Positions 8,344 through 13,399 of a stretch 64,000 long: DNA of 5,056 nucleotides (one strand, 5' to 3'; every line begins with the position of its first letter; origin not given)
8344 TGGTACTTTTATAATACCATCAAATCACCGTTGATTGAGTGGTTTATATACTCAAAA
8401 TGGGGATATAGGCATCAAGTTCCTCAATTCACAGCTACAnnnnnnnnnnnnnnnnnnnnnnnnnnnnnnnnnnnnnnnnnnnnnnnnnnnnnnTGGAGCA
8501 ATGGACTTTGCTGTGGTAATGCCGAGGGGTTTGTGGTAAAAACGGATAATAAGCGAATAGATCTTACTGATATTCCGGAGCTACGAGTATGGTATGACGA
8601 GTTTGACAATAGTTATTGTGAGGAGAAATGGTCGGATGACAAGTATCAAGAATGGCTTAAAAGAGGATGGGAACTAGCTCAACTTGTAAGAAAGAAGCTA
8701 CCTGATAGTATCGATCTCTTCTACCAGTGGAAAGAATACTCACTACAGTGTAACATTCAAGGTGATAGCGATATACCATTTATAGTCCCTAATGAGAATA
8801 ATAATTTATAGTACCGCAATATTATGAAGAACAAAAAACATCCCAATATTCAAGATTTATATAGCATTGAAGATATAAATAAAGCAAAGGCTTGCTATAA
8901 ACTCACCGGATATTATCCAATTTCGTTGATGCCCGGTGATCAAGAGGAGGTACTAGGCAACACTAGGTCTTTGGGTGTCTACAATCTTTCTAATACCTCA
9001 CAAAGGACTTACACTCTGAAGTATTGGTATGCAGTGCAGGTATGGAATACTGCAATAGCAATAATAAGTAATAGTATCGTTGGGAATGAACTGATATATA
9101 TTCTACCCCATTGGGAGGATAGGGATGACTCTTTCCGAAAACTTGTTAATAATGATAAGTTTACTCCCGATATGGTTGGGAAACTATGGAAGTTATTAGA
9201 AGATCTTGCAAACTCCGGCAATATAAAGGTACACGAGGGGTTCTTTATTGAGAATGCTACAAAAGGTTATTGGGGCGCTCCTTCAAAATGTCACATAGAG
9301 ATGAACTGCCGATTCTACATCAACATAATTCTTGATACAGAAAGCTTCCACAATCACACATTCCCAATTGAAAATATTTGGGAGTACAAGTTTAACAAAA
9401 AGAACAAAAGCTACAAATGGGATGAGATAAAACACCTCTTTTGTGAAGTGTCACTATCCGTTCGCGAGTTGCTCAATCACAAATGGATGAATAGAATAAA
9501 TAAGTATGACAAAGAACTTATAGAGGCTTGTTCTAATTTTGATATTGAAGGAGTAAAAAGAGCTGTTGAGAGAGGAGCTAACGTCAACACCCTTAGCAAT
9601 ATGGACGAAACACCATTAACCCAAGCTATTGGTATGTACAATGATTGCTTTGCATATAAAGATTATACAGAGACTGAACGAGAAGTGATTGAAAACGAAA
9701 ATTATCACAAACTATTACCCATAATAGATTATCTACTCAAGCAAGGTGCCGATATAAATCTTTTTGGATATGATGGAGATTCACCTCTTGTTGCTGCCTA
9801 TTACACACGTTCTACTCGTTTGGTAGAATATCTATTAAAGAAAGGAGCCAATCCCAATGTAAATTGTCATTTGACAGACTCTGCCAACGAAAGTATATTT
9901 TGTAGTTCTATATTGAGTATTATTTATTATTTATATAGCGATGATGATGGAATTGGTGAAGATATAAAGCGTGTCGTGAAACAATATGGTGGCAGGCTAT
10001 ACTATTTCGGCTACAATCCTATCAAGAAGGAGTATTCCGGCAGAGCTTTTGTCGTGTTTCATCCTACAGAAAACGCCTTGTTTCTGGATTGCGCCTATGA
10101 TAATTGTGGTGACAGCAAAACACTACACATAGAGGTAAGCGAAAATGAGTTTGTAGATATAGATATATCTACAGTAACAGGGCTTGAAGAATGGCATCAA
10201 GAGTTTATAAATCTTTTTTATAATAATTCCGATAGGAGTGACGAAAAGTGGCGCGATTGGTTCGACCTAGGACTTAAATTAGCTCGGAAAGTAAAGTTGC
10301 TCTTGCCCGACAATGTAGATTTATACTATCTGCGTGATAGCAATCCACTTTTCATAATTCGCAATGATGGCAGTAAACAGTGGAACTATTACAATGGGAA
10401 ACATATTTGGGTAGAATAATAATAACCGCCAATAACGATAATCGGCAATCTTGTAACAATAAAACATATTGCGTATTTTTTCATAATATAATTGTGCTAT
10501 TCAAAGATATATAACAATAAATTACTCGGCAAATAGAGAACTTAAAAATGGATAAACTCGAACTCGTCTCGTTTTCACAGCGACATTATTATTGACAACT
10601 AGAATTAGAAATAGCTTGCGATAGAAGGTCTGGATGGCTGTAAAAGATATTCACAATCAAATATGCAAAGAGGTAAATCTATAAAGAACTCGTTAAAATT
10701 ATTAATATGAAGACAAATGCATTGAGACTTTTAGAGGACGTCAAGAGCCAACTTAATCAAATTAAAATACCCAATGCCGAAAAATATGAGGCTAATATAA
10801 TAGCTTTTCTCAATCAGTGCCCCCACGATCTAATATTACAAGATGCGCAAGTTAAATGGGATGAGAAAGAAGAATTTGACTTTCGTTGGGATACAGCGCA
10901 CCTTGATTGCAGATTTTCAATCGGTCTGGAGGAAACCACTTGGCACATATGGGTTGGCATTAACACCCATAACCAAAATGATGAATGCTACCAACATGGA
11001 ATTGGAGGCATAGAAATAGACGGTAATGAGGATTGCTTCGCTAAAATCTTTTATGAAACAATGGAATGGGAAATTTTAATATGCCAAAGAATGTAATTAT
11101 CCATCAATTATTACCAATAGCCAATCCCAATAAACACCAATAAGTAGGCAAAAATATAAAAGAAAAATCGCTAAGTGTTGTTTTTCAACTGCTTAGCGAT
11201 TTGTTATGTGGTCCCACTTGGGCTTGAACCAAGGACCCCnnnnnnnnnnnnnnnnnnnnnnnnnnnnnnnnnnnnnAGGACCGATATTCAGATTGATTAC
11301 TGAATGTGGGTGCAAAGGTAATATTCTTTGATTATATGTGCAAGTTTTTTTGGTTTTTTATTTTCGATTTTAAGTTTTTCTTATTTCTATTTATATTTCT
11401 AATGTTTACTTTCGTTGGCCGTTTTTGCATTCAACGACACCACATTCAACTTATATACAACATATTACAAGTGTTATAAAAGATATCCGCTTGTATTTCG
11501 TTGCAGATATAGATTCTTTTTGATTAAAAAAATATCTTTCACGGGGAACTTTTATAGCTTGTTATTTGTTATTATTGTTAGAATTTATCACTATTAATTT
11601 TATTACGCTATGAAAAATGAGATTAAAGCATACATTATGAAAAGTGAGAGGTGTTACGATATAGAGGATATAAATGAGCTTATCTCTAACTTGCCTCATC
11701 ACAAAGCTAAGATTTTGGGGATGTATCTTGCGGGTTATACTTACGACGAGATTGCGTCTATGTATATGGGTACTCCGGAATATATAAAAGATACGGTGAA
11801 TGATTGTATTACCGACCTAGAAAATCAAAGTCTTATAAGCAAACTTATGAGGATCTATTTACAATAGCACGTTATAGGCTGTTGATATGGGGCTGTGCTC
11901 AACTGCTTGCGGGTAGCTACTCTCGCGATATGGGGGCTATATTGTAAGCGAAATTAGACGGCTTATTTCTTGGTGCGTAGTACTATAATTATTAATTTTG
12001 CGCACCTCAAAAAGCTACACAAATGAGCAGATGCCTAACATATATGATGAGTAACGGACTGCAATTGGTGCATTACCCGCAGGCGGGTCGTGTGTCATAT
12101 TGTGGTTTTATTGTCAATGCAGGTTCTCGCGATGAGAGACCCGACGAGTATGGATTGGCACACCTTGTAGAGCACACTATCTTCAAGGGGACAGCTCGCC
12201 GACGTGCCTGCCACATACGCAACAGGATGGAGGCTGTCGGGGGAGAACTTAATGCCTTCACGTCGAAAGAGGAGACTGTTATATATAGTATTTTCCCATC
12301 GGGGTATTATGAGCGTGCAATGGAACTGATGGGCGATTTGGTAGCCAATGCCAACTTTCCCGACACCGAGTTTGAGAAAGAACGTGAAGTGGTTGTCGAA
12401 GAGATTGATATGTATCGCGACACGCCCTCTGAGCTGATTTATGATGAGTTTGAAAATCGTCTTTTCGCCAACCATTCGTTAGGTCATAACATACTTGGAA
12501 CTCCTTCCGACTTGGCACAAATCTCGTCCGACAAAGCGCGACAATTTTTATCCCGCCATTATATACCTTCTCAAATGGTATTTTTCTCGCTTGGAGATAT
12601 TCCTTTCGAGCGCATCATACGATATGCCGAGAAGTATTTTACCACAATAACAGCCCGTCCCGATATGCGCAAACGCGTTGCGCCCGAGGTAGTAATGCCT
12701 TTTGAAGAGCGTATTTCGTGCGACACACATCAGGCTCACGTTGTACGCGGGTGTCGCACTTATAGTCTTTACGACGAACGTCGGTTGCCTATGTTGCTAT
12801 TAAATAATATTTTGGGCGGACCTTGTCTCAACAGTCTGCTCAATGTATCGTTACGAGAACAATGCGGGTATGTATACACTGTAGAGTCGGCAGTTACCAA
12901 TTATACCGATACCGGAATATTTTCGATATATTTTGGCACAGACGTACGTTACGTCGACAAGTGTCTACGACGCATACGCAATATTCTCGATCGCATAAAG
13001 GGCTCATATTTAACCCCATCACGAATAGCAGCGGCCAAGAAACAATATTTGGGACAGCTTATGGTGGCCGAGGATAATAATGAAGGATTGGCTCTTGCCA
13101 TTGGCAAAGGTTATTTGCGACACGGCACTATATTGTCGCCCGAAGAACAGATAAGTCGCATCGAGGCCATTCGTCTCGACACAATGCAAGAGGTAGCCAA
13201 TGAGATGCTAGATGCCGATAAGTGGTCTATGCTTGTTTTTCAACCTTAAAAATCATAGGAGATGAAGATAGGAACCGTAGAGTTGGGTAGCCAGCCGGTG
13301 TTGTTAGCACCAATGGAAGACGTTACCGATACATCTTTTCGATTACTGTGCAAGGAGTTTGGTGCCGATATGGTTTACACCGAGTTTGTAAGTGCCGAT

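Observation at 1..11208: AT-rich, single-strand accessory island abutting the 3' end of a tRNA(CAT) gene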

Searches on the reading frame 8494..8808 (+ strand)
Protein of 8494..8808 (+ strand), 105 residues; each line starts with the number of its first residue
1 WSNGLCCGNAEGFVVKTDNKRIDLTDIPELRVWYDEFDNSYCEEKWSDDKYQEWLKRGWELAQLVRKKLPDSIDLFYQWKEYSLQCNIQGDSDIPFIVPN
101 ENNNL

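Call 84: search_protein_representatives(alignment_id=A2)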
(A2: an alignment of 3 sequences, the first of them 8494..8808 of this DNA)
Query: 3 sequences, 91 profile positions. Proteins with E-value up to 0.001 (for the whole library): 216; up to 1e-10: 39; up to 1e-30: 0. The best 150 are listed.
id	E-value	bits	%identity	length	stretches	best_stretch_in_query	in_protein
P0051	2.8e-25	104.2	-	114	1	4-90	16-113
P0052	4.5e-23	97.2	-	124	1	4-85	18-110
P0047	1.7e-20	88.9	-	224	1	4-85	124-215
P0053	1.1e-18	83.0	-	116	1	1-90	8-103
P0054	2.5e-18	81.9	-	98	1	13-87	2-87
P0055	8.6e-17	77.0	-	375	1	3-87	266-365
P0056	1.5e-15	73.1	-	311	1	2-90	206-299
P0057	2.3e-15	72.5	-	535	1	1-84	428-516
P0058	2.4e-15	72.4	-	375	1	4-78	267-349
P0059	1.4e-14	69.9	-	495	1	3-84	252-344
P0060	2.2e-14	69.3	-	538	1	5-75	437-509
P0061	4.8e-14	68.2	-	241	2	5-80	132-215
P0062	7.5e-14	67.6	-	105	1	13-85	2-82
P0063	2.5e-13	65.9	-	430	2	23-76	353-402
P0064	2.9e-13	65.7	-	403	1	4-76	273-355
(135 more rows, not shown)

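Call 86: search_protein_families(library=pfam, alignment_id=A3, max_evalue=0.001)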
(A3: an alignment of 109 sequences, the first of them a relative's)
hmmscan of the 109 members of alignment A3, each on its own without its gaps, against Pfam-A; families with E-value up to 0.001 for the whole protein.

A. member 1, P0051 (114 aa): 0 families

B. families by the number of members that match (of 109 scanned): 7 families
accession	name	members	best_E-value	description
PF13637.12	Ank_4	12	1.9e-13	Ankyrin repeats (many copies)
PF12796.13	Ank_2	12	8.5e-13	Ankyrin repeats (3 copies)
PF00023.36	Ank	12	8.5e-11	Ankyrin repeat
PF13606.12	Ank_3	9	2.4e-09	Ankyrin repeat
PF13857.12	Ank_5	7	4.4e-09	Ankyrin repeats (many copies)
PF20218.3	DUF6578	2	5.4e-17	Family of unknown function (DUF6578)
PF18143.6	HAD_SAK_2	1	1.8e-27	HAD domain in Swiss Army Knife RNA repair proteins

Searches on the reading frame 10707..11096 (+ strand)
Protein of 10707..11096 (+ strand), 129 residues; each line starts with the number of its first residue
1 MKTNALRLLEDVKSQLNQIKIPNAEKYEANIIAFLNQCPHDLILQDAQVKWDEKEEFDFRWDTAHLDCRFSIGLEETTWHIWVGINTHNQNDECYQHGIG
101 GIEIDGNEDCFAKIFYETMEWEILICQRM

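Call 6: search_protein_families(library=pfam, proteins=[window:10707-11096:+], max_evalue=0.01)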
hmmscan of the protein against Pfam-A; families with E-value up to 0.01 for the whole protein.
window:10707-11096:+ (129 aa): 0 families

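Call 49: search_protein_families(library=phrogs, proteins=[window:10707-11096:+], max_evalue=0.01)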
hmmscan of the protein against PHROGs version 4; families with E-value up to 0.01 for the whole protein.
window:10707-11096:+ (129 aa): 0 families

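Call 64: search_protein_families(library=padloc, proteins=[window:10707-11096:+], max_evalue=0.001)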
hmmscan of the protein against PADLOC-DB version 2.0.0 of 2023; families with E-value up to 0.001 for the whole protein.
window:10707-11096:+ (129 aa): 0 families

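Call 67: find_encoding_contigs(protein=window:10707-11096:+, flank=10000, max_places=8)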
Protein window:10707-11096:+ (129 aa): 15 contigs read that carry it; 8 places shown.
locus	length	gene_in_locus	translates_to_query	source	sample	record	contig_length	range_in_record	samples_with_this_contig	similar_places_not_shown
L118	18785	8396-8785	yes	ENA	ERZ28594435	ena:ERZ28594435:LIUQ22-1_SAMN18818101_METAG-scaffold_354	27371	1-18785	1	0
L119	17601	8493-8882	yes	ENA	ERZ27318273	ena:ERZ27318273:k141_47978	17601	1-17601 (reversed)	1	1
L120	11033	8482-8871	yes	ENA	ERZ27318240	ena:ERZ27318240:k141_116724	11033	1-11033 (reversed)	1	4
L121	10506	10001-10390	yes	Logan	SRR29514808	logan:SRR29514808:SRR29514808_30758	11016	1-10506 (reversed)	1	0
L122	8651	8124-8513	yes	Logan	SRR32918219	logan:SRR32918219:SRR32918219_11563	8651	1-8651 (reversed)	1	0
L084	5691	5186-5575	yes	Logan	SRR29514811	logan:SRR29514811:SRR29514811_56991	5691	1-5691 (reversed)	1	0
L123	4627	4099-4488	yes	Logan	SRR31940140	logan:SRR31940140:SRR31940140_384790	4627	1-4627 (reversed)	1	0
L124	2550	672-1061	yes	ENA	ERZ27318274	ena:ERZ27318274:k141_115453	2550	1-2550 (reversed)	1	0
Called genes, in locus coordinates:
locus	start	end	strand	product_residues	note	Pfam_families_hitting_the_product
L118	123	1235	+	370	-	-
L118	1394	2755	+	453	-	-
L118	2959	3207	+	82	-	-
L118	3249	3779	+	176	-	-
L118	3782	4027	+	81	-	-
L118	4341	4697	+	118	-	-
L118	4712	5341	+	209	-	-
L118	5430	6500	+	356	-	-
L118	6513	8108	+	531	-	PF12796:Ank_2 (faint), PF00023:Ank (faint), PF13606:Ank_3 (faint), PF13637:Ank_4 (faint)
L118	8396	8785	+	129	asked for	-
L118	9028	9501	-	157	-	PF01381:HTH_3 (faint), PF12844:HTH_19 (weak), PF13560:HTH_31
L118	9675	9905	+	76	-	-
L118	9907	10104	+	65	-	PF12728:HTH_17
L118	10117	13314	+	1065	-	PF01807:Zn_ribbon_DnaG, PF08275:DNAG_N, PF13155:Toprim_2 (weak)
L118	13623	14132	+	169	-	-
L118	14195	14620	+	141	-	-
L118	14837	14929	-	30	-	-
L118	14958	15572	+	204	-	PF07275:ArdA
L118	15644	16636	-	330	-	PF08843:AbiEii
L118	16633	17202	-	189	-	PF19570:DUF6088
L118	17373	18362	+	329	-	PF00574:CLP_protease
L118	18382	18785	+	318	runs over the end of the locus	-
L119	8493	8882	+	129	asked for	-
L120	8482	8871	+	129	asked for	-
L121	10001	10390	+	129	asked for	-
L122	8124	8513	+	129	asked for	-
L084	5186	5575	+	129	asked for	-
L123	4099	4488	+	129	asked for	-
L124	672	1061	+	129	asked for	-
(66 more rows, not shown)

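Call 69: find_encoding_contigs(protein=L118:17373-18362:+, flank=10000, max_places=4)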
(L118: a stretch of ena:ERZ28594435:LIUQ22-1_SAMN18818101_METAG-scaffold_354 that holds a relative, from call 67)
Protein L118:17373-18362:+ (329 aa): 13 contigs read that carry it; 4 places shown.
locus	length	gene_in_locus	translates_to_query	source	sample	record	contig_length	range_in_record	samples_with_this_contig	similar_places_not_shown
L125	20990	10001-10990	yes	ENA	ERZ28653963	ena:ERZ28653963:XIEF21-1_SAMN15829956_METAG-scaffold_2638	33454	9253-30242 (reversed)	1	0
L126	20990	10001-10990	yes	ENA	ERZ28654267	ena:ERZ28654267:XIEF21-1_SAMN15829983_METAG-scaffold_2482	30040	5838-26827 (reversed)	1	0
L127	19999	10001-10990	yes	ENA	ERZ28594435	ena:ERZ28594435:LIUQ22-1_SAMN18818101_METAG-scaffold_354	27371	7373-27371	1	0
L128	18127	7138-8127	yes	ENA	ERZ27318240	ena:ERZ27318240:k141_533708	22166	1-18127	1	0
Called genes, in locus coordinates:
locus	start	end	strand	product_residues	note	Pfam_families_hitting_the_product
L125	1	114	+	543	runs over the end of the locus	-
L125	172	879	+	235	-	-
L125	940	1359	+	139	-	-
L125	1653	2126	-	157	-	PF01381:HTH_3 (faint), PF12844:HTH_19 (weak), PF13560:HTH_31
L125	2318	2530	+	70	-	-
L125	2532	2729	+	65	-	PF12728:HTH_17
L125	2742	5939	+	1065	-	PF01807:Zn_ribbon_DnaG, PF08275:DNAG_N, PF13155:Toprim_2 (weak)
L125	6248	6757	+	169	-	-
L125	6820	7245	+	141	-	-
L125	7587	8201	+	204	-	PF07275:ArdA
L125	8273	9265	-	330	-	PF08843:AbiEii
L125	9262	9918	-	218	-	PF19570:DUF6088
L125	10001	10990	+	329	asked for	PF00574:CLP_protease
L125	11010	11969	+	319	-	-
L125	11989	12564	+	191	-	-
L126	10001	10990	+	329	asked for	PF00574:CLP_protease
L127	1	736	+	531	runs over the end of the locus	PF12796:Ank_2 (faint), PF00023:Ank (faint), PF13606:Ank_3 (faint), PF13637:Ank_4 (faint)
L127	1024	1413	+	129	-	-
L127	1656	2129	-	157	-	PF01381:HTH_3 (faint), PF12844:HTH_19 (weak), PF13560:HTH_31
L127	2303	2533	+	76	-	-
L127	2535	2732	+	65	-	PF12728:HTH_17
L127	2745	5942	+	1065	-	PF01807:Zn_ribbon_DnaG, PF08275:DNAG_N, PF13155:Toprim_2 (weak)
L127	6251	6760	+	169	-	-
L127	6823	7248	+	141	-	-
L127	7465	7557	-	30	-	-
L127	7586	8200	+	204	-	PF07275:ArdA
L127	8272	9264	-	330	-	PF08843:AbiEii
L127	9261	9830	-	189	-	PF19570:DUF6088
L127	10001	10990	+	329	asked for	PF00574:CLP_protease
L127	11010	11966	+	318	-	-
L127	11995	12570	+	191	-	-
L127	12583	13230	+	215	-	-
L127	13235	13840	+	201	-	-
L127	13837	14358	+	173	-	-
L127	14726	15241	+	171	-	-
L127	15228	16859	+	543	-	-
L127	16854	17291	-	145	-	-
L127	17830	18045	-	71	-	-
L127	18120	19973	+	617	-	-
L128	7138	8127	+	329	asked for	PF00574:CLP_protease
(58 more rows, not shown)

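Call 72: search_protein_families(library=phrogs, proteins=[L127:1656-2129:-, L127:2745-5942:+, L127:10001-10990:+, L127:11010-11966:+, L127:11995-12570:+, L127:12583-13230:+, L127:13235-13840:+, L127:15228-16859:+, L127:18120-19973:+], max_evalue=0.001)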
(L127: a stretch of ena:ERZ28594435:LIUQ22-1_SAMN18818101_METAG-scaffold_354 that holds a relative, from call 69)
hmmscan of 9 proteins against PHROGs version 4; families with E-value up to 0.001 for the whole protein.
L127:1656-2129:- (157 aa): 7 families
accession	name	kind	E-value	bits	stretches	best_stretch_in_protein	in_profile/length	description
phrog_2967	-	transcription regulation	2.7e-08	34.6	1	10-84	15-91/225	transcriptional regulator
phrog_5823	-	transcription regulation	3.4e-06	27.5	1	11-76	12-77/404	transcriptional regulator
phrog_8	-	transcription regulation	3.9e-06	27.5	1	12-116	165-263/346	transcriptional regulator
phrog_3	-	transcription regulation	7.2e-06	27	1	12-92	95-170/430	transcriptional repressor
phrog_7241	-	transcription regulation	4.6e-05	24.5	1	13-60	69-116/122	transcriptional regulator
phrog_2439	-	transcription regulation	0.0001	22.3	1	10-60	12-62/367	transcriptional regulator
phrog_1124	-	transcription regulation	0.00086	19.9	0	13-57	16-59/177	transcriptional regulator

L127:2745-5942:+ (1065 aa): 13 families
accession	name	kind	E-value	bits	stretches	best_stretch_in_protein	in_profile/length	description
phrog_6444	-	DNA, RNA and nucleotide metabolism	4e-89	301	1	3-440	7-435/577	DNA primase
phrog_22657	-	unknown function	4.6e-87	293.9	2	461-918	576-1040/1185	-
phrog_47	-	DNA, RNA and nucleotide metabolism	4.4e-43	149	1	11-342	27-304/947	DNA primase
phrog_18097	-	DNA, RNA and nucleotide metabolism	1.2e-28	101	1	6-101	7-102/199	DNA primase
phrog_1139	-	DNA, RNA and nucleotide metabolism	3.2e-19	69.4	1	636-924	505-804/895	DNA primase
phrog_11992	-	unknown function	4.7e-19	70.3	1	27-107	23-100/177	-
phrog_26824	-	unknown function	1.9e-12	47.1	1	33-104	27-101/868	-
phrog_510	-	DNA, RNA and nucleotide metabolism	3.1e-12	47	1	30-103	42-114/667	DNA primase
phrog_360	-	DNA, RNA and nucleotide metabolism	3.5e-12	47.6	1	29-87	27-84/133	DNA primase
phrog_5311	-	DNA, RNA and nucleotide metabolism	3.6e-08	33.1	1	27-84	92-153/692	helicase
phrog_239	-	DNA, RNA and nucleotide metabolism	8.8e-06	25.9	0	202-286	142-218/801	DNA primase/helicase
phrog_5629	-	DNA, RNA and nucleotide metabolism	2.6e-05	23.5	1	6-161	4-165/930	DNA primase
phrog_849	-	DNA, RNA and nucleotide metabolism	0.00068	19.7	0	200-315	180-297/435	DNA primase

L127:10001-10990:+ (329 aa): 10 families
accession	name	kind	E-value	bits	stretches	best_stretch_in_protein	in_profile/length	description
phrog_94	-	head and packaging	4.2e-28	100.2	1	6-289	81-392/622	head maturation protease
phrog_2976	-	head and packaging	4.2e-24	87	1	32-302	49-293/394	head maturation protease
phrog_1684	-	head and packaging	2.6e-19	70.8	1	27-228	66-261/284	head maturation protease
phrog_53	-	head and packaging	2.6e-17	64.2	1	29-291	113-364/583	head maturation protease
phrog_133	-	head and packaging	1.4e-16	61.2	1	34-273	49-254/668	head maturation protease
phrog_3348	-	unknown function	2.4e-16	61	1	34-181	68-205/386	-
phrog_1827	-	other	5.4e-08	33.4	1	22-102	41-122/202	ATP-dependent protease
phrog_5410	-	other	1.2e-06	29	1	25-97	47-120/323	ATP-dependent protease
phrog_23753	-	head and packaging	8.9e-06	26.5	1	30-176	38-174/298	head maturation protease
phrog_33547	-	unknown function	2.1e-05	24.7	1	9-171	3-156/357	-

L127:11010-11966:+ (318 aa): 0 families

L127:11995-12570:+ (191 aa): 0 families

L127:12583-13230:+ (215 aa): 0 families

L127:13235-13840:+ (201 aa): 0 families

L127:15228-16859:+ (543 aa): 1 family
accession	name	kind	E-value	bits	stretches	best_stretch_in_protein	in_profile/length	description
phrog_2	-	head and packaging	8.9e-11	42.2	1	21-526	276-589/807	terminase large subunit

L127:18120-19973:+ (617 aa): 0 families

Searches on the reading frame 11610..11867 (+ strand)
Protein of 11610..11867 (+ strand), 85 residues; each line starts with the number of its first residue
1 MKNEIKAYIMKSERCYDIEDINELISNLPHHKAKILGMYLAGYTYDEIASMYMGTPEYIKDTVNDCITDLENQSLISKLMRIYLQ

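Call 6: search_protein_families(library=pfam, proteins=[window:11610-11867:+], max_evalue=0.01)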
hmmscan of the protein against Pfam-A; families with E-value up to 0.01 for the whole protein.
window:11610-11867:+ (85 aa): 0 families

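Call 49: search_protein_families(library=phrogs, proteins=[window:11610-11867:+], max_evalue=0.01)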
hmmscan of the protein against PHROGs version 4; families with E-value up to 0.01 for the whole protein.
window:11610-11867:+ (85 aa): 1 family
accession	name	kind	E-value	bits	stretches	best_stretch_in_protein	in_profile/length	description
phrog_1740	-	transcription regulation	0.0031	17.1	1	10-64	151-206/567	RNA polymerase sigma factor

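Call 66: find_encoding_contigs(protein=window:11610-11867:+, flank=10000, max_places=8)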
Protein window:11610-11867:+ (85 aa): 6 contigs read that carry it; 6 places shown.
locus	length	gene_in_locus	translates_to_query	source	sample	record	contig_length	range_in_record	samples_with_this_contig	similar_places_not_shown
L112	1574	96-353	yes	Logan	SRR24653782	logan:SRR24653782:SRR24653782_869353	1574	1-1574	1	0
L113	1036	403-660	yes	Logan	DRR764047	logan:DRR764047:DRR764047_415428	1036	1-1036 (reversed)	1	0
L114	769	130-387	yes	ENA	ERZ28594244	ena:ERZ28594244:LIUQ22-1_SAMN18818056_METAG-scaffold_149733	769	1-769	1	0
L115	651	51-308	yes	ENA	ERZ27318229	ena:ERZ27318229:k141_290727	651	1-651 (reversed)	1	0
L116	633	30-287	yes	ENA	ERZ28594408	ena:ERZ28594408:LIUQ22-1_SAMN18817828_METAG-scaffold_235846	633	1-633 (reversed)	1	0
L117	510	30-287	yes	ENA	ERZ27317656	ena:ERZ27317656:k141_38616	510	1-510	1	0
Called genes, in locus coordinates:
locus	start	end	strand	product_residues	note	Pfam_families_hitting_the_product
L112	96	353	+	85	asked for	-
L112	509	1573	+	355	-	?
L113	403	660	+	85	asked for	-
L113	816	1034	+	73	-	?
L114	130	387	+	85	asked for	-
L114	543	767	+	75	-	?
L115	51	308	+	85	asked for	-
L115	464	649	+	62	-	?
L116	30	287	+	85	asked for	-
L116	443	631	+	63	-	?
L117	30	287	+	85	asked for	-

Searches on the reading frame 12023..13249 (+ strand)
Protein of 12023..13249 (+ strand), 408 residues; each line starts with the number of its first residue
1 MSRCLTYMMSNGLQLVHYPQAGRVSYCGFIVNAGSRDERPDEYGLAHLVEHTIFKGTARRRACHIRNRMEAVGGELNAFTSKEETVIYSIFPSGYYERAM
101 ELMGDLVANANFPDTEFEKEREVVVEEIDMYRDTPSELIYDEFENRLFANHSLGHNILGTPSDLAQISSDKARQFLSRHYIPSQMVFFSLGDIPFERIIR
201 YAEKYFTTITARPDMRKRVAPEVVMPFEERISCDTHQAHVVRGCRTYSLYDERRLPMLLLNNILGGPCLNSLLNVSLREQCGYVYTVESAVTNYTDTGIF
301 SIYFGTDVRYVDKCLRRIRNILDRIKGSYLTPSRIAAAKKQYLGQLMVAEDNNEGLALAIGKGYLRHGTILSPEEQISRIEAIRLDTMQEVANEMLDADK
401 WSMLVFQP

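Call 6: search_protein_families(library=pfam, proteins=[window:12023-13249:+], max_evalue=0.01)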
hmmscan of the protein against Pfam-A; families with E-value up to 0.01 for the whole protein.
window:12023-13249:+ (408 aa): 2 families
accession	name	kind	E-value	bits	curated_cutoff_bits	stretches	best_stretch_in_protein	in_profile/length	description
PF00675.25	Peptidase_M16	-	1.2e-30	106.8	22.3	1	22-160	10-148/149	Insulinase (Peptidase family M16)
PF05193.26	Peptidase_M16_C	-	8.6e-28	97.9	23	1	167-342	2-181/181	Peptidase M16 inactive domain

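Call 37: find_encoding_contigs(protein=window:12023-13249:+, flank=10000, max_places=8)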
Protein window:12023-13249:+ (408 aa): no gene with exactly this product is on record in the collection.
